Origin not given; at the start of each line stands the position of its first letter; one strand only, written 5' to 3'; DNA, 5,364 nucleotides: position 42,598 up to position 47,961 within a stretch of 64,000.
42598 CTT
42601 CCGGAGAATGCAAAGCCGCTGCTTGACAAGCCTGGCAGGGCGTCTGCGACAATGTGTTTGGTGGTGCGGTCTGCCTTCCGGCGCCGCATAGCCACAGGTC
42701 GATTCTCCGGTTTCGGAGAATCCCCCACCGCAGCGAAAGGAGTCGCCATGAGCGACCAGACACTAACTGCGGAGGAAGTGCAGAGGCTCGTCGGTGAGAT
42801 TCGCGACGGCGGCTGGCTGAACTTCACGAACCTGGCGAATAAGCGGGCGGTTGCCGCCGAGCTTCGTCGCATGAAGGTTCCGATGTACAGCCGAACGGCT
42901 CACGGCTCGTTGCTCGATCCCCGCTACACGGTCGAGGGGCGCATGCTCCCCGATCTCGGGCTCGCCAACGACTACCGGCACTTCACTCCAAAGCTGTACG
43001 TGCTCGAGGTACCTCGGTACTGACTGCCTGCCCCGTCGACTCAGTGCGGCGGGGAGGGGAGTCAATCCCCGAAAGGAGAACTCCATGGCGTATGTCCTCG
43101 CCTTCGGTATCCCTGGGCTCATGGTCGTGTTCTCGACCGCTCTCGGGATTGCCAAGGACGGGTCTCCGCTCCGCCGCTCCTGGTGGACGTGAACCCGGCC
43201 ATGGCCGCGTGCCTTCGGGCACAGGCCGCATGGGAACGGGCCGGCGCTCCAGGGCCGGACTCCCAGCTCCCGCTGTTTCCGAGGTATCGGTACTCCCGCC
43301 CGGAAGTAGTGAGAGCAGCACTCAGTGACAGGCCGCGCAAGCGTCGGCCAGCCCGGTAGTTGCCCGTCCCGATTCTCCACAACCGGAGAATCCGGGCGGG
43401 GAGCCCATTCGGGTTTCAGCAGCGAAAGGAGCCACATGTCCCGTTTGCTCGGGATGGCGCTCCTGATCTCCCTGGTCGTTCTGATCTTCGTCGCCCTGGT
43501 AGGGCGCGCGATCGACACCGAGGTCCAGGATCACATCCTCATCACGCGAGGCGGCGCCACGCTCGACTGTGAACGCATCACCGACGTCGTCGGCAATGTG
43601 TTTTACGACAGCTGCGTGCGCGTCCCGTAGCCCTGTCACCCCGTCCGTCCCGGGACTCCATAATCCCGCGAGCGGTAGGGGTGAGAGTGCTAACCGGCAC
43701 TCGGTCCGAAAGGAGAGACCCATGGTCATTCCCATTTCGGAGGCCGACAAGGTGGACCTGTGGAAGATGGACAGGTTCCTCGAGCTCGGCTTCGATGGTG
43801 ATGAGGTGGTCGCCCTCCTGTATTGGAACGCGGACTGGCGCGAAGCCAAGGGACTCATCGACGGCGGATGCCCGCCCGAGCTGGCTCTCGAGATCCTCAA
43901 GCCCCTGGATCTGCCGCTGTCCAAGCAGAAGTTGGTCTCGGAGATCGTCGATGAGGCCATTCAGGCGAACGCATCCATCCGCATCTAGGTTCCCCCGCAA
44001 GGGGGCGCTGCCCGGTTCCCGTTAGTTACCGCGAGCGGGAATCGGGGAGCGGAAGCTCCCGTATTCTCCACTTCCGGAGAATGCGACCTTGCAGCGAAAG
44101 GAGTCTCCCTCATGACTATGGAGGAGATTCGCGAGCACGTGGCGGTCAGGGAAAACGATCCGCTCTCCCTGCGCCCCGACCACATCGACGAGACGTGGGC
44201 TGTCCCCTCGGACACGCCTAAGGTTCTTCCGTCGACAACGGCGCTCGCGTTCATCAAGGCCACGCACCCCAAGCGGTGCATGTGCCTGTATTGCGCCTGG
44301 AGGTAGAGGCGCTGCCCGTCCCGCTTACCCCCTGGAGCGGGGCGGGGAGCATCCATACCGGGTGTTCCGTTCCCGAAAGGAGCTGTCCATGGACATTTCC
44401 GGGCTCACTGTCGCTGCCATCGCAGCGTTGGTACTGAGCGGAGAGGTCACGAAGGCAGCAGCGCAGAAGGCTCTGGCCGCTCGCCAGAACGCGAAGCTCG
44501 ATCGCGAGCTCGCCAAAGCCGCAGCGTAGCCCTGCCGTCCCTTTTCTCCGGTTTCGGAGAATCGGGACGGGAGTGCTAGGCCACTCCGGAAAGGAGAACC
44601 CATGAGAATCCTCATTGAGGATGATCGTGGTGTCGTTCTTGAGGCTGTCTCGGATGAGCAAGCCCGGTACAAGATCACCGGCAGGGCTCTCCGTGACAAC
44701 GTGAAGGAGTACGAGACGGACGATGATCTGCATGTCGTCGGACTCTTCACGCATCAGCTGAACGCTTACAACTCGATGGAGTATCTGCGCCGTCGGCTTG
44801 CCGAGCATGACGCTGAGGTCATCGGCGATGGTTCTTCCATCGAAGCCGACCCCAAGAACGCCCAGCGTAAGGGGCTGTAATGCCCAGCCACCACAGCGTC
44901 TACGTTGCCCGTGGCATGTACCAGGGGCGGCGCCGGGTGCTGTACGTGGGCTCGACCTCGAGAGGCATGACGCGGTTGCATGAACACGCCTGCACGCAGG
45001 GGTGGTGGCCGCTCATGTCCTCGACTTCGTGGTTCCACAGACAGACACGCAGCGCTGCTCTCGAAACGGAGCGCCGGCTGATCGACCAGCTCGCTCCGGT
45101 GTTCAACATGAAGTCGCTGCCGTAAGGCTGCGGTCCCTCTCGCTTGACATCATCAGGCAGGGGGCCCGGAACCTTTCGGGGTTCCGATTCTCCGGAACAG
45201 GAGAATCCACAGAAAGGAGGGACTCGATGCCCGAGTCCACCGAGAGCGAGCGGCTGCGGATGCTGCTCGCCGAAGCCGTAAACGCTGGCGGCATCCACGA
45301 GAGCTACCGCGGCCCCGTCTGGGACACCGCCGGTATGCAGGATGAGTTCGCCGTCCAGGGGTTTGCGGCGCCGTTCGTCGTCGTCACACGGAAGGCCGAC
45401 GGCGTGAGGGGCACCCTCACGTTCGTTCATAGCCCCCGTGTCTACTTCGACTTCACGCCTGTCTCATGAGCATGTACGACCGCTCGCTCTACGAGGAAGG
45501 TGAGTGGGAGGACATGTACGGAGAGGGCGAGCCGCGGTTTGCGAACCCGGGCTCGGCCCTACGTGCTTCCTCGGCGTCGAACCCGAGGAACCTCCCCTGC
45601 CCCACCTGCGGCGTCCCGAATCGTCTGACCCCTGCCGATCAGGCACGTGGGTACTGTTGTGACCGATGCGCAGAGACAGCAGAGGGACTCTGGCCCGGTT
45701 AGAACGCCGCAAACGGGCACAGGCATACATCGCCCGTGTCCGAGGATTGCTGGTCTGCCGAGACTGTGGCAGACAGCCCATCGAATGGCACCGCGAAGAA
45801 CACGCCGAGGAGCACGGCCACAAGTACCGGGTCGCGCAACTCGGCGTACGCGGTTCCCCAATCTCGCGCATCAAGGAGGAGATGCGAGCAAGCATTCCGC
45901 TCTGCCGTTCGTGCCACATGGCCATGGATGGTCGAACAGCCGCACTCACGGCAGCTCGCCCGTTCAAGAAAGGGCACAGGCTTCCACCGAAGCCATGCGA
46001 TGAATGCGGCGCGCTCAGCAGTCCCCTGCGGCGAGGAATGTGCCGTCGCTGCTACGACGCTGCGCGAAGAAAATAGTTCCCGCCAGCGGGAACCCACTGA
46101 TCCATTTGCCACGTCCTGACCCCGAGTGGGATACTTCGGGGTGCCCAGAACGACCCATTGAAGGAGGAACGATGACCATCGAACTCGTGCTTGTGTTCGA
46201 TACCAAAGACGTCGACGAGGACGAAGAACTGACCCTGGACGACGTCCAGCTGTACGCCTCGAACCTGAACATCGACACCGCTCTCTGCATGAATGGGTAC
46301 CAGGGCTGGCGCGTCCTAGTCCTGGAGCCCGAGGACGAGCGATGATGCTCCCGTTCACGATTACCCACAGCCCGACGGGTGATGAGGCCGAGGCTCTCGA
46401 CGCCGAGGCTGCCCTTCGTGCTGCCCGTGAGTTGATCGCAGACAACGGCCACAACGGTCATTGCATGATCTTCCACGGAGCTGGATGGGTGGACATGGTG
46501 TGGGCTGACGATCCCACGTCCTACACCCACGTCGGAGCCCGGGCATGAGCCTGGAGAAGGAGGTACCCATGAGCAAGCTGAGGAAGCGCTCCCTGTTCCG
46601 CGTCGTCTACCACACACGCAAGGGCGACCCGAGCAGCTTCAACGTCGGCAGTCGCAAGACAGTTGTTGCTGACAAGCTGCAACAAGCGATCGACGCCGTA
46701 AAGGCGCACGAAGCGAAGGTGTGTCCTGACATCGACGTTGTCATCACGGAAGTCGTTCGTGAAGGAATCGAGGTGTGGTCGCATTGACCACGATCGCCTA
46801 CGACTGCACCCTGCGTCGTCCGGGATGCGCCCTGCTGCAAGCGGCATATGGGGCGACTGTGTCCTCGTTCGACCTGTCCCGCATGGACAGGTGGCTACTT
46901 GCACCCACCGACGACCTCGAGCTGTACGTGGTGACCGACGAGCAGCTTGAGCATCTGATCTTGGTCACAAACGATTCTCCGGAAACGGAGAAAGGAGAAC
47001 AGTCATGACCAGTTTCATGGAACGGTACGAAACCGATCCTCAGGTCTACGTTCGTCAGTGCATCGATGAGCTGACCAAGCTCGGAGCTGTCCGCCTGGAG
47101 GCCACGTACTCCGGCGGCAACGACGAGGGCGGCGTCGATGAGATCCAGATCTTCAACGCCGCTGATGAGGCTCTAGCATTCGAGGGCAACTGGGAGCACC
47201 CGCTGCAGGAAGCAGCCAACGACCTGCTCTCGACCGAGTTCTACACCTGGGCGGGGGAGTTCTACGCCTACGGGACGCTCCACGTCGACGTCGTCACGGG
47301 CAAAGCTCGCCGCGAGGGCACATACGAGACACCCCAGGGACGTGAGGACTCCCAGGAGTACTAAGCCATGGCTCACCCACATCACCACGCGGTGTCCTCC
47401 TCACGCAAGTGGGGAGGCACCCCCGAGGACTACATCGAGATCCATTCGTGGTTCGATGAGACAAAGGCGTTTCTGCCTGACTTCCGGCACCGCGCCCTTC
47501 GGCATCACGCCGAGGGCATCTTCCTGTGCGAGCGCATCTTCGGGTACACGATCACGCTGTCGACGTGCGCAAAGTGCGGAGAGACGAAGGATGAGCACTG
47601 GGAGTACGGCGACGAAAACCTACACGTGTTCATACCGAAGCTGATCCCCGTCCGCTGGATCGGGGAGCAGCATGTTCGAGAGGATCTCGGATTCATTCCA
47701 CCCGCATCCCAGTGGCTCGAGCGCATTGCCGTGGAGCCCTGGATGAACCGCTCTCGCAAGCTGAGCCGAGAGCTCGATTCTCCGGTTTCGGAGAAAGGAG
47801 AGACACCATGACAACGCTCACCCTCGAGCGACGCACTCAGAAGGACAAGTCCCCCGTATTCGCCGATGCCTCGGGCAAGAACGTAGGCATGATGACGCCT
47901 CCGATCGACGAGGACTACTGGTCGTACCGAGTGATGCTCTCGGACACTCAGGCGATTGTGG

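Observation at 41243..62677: Dispersed 22-bp perfect-palindrome family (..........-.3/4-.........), 16 copies, almost all in the rightward early arm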

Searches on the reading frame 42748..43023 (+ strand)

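Call 26: search_protein_families(library=phrogs, max_evalue=0.001, proteins=[window:42748-43023:+])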
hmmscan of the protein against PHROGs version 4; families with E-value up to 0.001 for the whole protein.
window:42748-43023:+ (91 aa): 0 families

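Call 30: search_protein_families(library=pfam, max_evalue=1, proteins=[window:42748-43023:+])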
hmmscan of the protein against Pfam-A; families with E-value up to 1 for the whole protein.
window:42748-43023:+ (91 aa): 1 family
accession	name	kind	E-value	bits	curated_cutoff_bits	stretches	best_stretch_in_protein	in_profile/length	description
PF25418.1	DUF7890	-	0.019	15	26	1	6-31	9-34/47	Domain of unknown function (DUF7890)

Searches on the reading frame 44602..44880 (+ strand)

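Call 26: search_protein_families(library=phrogs, max_evalue=0.001, proteins=[window:44602-44880:+])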
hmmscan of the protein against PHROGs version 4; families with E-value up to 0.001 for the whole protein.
window:44602-44880:+ (92 aa): 0 families

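Call 30: search_protein_families(library=pfam, max_evalue=1, proteins=[window:44602-44880:+])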
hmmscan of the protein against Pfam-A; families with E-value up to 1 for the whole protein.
window:44602-44880:+ (92 aa): 2 families
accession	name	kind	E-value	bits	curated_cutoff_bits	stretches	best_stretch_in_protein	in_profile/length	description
PF09269.16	DUF1967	-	0.15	12.6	27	1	17-73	6-61/70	Domain of unknown function (DUF1967)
PF15208.11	Rab15_effector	-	0.26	11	27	1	7-60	178-230/240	Rab15 effector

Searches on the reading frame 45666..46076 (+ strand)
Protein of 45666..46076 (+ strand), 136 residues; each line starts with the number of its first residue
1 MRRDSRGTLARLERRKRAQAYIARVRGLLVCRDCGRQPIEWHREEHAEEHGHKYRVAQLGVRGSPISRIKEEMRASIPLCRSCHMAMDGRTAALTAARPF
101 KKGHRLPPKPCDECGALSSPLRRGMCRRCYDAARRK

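Call 26: search_protein_families(library=phrogs, max_evalue=0.001, proteins=[window:45666-46076:+])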
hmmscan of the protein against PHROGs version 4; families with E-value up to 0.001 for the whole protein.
window:45666-46076:+ (136 aa): 3 families
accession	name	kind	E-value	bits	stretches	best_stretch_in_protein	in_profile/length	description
phrog_2255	-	DNA, RNA and nucleotide metabolism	1.8e-05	25.3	1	13-87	95-168/211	HNH endonuclease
phrog_3106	-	DNA, RNA and nucleotide metabolism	0.00016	22.4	1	13-84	146-217/252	HNH endonuclease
phrog_1588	-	unknown function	0.00095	20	0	11-102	20-97/132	-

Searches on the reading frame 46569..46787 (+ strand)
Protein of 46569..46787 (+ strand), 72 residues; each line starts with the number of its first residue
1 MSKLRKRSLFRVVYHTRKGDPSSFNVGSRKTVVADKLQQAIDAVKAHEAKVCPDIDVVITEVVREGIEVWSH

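Call 45: search_protein_families(library=pfam, max_evalue=0.01, proteins=[window:46569-46787:+])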
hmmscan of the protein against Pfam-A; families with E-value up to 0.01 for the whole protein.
window:46569-46787:+ (72 aa): 0 families

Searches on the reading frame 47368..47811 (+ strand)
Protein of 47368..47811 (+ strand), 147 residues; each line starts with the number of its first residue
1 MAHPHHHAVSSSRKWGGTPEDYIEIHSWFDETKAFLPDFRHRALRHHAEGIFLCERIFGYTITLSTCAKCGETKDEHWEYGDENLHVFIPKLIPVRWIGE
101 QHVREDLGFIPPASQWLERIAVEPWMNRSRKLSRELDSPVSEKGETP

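Call 45: search_protein_families(library=pfam, max_evalue=0.01, proteins=[window:47368-47811:+])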
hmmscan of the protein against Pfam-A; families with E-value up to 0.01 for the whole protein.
window:47368-47811:+ (147 aa): 1 family
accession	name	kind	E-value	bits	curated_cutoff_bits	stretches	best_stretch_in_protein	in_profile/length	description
PF21866.1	DUF6915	-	3.6e-41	139.9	27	2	2-67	1-66/102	Domain of unknown function (DUF6915)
